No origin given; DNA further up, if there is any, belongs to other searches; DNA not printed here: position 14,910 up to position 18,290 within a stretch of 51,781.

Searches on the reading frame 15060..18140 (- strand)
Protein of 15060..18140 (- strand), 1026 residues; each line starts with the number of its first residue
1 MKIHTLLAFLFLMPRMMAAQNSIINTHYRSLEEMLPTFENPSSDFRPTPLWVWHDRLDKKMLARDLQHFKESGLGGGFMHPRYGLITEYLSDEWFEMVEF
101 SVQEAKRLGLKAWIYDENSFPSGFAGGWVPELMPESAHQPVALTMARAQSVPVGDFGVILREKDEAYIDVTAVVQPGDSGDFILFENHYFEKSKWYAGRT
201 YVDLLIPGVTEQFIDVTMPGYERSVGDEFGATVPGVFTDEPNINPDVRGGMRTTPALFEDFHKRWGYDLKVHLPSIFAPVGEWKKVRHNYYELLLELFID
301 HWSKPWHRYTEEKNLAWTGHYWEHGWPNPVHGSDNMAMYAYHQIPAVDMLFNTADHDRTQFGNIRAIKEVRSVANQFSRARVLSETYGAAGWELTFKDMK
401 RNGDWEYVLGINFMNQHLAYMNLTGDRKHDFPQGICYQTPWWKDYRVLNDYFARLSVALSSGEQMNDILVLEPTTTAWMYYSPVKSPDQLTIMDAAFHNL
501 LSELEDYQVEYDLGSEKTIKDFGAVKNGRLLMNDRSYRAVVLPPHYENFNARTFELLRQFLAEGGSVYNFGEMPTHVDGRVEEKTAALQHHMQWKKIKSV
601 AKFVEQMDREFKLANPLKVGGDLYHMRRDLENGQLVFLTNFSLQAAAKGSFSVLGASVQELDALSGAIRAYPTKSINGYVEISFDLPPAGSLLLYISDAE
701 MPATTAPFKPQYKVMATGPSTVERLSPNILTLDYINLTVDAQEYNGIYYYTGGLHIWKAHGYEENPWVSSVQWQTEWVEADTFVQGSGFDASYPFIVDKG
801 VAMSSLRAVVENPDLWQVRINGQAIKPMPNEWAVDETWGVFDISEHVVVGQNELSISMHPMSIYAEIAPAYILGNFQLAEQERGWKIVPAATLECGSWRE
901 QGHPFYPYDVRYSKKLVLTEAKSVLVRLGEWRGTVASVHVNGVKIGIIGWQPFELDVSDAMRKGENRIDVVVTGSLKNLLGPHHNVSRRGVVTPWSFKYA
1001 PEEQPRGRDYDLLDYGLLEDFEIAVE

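Call 7: search_protein_families(library=pfam, proteins=[window:15060-18140:-], max_evalue=0.001)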
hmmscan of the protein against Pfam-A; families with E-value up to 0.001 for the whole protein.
window:15060-18140:- (1026 aa): 1 family
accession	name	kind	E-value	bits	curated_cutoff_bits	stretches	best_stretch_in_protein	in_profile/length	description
PF17132.9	Glyco_hydro_106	-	5.1e-19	68.7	29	1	212-584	278-637/743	alpha-L-rhamnosidase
